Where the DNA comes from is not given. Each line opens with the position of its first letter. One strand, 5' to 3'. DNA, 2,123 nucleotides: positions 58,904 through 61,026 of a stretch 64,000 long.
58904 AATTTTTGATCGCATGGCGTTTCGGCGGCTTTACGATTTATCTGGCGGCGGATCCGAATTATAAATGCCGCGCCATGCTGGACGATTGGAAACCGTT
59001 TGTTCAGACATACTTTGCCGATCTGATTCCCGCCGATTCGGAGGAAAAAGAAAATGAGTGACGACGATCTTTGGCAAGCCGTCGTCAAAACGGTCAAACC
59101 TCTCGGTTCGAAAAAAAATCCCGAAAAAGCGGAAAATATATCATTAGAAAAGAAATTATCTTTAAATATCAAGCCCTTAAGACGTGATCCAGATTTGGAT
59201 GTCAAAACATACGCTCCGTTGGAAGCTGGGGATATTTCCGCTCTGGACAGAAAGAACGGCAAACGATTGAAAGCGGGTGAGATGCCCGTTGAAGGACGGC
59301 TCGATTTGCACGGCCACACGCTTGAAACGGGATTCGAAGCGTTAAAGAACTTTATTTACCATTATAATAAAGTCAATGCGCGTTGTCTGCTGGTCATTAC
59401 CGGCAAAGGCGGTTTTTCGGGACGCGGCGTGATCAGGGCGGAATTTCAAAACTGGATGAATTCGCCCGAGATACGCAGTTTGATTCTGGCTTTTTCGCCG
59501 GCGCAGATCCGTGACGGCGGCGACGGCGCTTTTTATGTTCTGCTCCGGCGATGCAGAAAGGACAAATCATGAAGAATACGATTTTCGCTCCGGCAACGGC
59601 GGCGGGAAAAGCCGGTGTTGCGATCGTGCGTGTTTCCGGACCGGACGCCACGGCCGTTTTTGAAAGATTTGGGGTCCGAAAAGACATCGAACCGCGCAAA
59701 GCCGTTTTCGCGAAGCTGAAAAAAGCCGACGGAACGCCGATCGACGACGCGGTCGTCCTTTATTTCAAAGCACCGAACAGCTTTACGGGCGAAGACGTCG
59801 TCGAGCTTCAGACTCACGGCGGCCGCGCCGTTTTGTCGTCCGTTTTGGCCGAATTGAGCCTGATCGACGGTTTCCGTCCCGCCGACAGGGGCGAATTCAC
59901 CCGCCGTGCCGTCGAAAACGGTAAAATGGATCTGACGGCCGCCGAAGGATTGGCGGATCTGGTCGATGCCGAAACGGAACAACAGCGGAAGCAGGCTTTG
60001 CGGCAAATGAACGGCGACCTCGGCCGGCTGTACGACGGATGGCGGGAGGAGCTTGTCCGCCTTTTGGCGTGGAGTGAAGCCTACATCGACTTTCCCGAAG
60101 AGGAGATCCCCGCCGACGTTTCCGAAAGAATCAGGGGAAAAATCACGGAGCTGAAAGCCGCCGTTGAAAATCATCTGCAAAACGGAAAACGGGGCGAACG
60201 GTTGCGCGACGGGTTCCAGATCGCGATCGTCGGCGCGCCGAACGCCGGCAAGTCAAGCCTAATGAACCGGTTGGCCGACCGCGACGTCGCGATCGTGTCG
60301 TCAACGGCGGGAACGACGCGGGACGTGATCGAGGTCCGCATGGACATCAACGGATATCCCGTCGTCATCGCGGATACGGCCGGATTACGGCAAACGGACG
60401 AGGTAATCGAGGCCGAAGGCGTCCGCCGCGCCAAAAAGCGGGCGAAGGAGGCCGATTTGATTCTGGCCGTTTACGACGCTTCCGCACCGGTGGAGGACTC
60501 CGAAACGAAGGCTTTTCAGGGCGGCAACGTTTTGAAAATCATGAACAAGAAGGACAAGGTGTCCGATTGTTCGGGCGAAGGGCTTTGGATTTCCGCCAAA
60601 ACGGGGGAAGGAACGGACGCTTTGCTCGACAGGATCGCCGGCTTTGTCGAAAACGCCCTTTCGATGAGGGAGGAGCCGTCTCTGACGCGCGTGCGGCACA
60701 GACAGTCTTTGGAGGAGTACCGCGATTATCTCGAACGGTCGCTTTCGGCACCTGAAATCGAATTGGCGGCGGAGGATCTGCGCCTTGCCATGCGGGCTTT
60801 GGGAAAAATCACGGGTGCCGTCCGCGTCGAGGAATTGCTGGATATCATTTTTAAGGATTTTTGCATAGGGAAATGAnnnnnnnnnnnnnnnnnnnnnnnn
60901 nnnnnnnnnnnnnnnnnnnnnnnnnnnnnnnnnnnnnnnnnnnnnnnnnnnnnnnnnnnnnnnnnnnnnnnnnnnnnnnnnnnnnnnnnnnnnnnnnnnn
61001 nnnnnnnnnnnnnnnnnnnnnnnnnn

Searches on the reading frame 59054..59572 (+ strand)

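Call 47: search_protein_families(library=pfam, proteins=[window:59054-59572:+])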
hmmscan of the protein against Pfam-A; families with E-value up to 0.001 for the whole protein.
window:59054-59572:+ (172 aa): 1 family
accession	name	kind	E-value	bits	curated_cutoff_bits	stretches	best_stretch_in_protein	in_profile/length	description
PF01713.27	Smr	-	1.3e-16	60.9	25.7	1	83-165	1-77/77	Smr domain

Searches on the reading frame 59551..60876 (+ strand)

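Call 10: search_protein_families(library=pfam, proteins=[window:59551-60876:+])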
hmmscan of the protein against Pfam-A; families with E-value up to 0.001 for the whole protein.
window:59551-60876:+ (441 aa): 5 families
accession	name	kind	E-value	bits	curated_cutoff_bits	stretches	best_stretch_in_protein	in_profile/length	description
PF12631.12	MnmE_helical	-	9.5e-54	183.1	40.1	1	128-438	1-211/211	MnmE helical domain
PF10396.14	TrmE_N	-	5.6e-37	127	29.8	1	10-125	1-117/117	GTP-binding protein TrmE N-terminus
PF01926.29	MMR_HSR1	-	1.1e-24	87.2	21.9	1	223-322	1-99/113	50S ribosome-binding GTPase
PF02421.24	FeoB_N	-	8.2e-10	38.8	27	1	223-312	2-90/156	Ferrous iron transport protein B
PF00350.29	Dynamin_N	-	4e-09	37.1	27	1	224-265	1-41/168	Dynamin family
